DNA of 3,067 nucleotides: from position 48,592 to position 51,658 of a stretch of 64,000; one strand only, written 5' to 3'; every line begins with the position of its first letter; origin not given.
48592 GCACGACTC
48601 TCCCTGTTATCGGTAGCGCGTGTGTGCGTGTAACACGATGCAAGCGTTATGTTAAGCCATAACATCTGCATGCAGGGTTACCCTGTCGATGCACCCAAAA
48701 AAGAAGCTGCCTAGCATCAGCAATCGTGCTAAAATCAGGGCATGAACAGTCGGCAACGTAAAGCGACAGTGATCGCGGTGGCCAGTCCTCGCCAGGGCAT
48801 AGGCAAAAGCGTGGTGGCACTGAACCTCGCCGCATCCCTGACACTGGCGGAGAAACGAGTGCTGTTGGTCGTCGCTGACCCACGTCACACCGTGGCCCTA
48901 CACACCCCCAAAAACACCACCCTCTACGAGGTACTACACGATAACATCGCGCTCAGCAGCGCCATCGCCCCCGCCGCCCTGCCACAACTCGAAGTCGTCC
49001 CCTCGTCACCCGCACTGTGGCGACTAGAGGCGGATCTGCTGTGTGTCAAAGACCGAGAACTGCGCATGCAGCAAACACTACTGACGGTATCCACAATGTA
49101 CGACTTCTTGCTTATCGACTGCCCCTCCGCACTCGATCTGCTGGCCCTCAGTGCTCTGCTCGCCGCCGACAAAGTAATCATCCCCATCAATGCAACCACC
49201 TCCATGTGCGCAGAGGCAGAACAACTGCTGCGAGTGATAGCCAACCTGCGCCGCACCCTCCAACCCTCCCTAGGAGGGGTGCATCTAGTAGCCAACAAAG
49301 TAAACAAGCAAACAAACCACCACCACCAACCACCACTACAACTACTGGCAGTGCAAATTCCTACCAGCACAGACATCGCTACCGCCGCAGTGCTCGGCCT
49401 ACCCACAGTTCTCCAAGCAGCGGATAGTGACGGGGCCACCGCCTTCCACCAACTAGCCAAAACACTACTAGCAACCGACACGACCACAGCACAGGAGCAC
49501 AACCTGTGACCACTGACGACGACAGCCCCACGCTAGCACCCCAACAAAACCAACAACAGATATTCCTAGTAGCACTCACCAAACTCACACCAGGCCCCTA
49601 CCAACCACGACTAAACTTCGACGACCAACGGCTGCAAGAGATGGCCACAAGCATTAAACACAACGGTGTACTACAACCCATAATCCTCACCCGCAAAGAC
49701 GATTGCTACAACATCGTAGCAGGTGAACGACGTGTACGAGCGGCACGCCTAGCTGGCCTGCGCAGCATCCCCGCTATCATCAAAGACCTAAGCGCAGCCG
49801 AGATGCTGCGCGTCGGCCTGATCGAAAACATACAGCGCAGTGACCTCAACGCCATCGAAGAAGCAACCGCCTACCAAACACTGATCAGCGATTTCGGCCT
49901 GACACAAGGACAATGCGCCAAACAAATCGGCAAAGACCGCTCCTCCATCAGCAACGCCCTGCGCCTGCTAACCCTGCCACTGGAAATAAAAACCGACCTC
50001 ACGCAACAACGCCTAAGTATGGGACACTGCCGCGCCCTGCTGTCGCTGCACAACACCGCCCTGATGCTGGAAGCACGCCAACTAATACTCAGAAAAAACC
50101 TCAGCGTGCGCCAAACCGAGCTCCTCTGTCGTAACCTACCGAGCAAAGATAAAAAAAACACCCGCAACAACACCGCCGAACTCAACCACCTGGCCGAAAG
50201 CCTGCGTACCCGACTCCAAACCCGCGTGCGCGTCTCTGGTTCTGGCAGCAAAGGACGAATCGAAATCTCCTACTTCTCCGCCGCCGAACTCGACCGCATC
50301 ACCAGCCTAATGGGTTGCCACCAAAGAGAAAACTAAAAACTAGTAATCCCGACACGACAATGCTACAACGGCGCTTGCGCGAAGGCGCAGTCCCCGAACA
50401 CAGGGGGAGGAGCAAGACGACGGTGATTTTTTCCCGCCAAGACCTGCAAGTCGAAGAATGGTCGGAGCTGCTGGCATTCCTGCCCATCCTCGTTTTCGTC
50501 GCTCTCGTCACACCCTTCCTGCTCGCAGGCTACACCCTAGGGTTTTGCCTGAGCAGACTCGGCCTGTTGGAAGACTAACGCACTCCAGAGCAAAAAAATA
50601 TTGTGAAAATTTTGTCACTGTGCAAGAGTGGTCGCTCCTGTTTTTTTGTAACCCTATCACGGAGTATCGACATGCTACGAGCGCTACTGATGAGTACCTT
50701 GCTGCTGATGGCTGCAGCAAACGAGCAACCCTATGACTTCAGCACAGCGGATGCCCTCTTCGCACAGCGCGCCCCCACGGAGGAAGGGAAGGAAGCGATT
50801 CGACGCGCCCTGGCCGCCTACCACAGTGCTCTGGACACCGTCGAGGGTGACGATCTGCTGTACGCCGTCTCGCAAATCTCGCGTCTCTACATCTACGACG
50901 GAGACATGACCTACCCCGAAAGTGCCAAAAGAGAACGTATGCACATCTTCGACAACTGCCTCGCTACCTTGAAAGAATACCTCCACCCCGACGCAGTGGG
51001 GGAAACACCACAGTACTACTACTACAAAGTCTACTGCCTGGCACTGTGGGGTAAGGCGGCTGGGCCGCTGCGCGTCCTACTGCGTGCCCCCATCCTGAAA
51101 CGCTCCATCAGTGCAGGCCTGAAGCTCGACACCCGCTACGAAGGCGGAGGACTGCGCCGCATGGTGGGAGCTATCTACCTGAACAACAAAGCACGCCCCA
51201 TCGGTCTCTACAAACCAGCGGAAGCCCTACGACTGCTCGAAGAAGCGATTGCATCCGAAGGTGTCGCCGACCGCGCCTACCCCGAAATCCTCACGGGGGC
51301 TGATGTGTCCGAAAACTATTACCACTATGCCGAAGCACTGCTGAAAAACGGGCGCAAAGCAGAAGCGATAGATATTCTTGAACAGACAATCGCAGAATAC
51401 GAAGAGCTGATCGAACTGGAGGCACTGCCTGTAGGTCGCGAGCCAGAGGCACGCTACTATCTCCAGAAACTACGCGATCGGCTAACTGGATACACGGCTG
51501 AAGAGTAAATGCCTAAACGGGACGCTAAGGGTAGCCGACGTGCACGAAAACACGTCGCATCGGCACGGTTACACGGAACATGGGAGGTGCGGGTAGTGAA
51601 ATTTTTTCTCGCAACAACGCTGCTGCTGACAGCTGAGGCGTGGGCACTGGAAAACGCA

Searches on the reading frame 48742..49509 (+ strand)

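Call 53: search_protein_families(library=pfam, proteins=[window:48742-49509:+], max_evalue=0.001)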
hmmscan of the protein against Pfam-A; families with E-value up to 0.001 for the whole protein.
window:48742-49509:+ (255 aa): 6 families
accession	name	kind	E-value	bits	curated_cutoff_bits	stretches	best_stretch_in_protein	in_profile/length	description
PF13614.12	AAA_31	-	9.4e-33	114.1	27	1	9-177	2-175/177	AAA domain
PF01656.29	CbiA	-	5e-11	43.1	25.4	1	11-215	1-118/125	CobQ/CobB/MinD/ParA nucleotide binding domain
PF10609.15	ParA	-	1.2e-08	35.1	27.1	1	9-242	4-245/246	NUBPL iron-transfer P-loop NTPase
PF00142.24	Fer4_NifH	-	5.7e-07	29.7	25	0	17-67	8-61/271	4Fe-4S iron sulfur cluster binding proteins, NifH/frxC family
PF09140.17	MipZ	-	1.3e-06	28.3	20.7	1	10-151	2-131/262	ATPase MipZ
PF06564.18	CBP_BcsQ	-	0.00014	21.9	21.3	1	10-151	3-147/234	Cellulose biosynthesis protein BcsQ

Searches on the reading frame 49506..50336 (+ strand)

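Call 53: search_protein_families(library=pfam, proteins=[window:49506-50336:+], max_evalue=0.001)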
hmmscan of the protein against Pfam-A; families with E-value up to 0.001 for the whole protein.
window:49506-50336:+ (276 aa): 3 families
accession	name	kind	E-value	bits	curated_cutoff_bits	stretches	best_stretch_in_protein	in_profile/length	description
PF17762.8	HTH_ParB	-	5.5e-33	113.6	22.6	1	113-211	2-100/102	ParB HTH domain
PF02195.25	ParB_N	-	4.6e-30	104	26.3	1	21-110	5-95/95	ParB N-terminal domain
PF23552.2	ParB_C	-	1.7e-06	27.8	23.8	1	224-267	3-47/50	ParB dimerisation domain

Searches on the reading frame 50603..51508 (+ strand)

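Call 53: search_protein_families(library=pfam, proteins=[window:50603-51508:+], max_evalue=0.001)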
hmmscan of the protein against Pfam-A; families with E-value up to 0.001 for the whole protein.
window:50603-51508:+ (301 aa): 1 family
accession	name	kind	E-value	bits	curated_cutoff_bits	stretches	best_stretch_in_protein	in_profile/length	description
PF13174.12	TPR_6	-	0.00048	21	26.3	0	238-266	2-30/33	Tetratricopeptide repeat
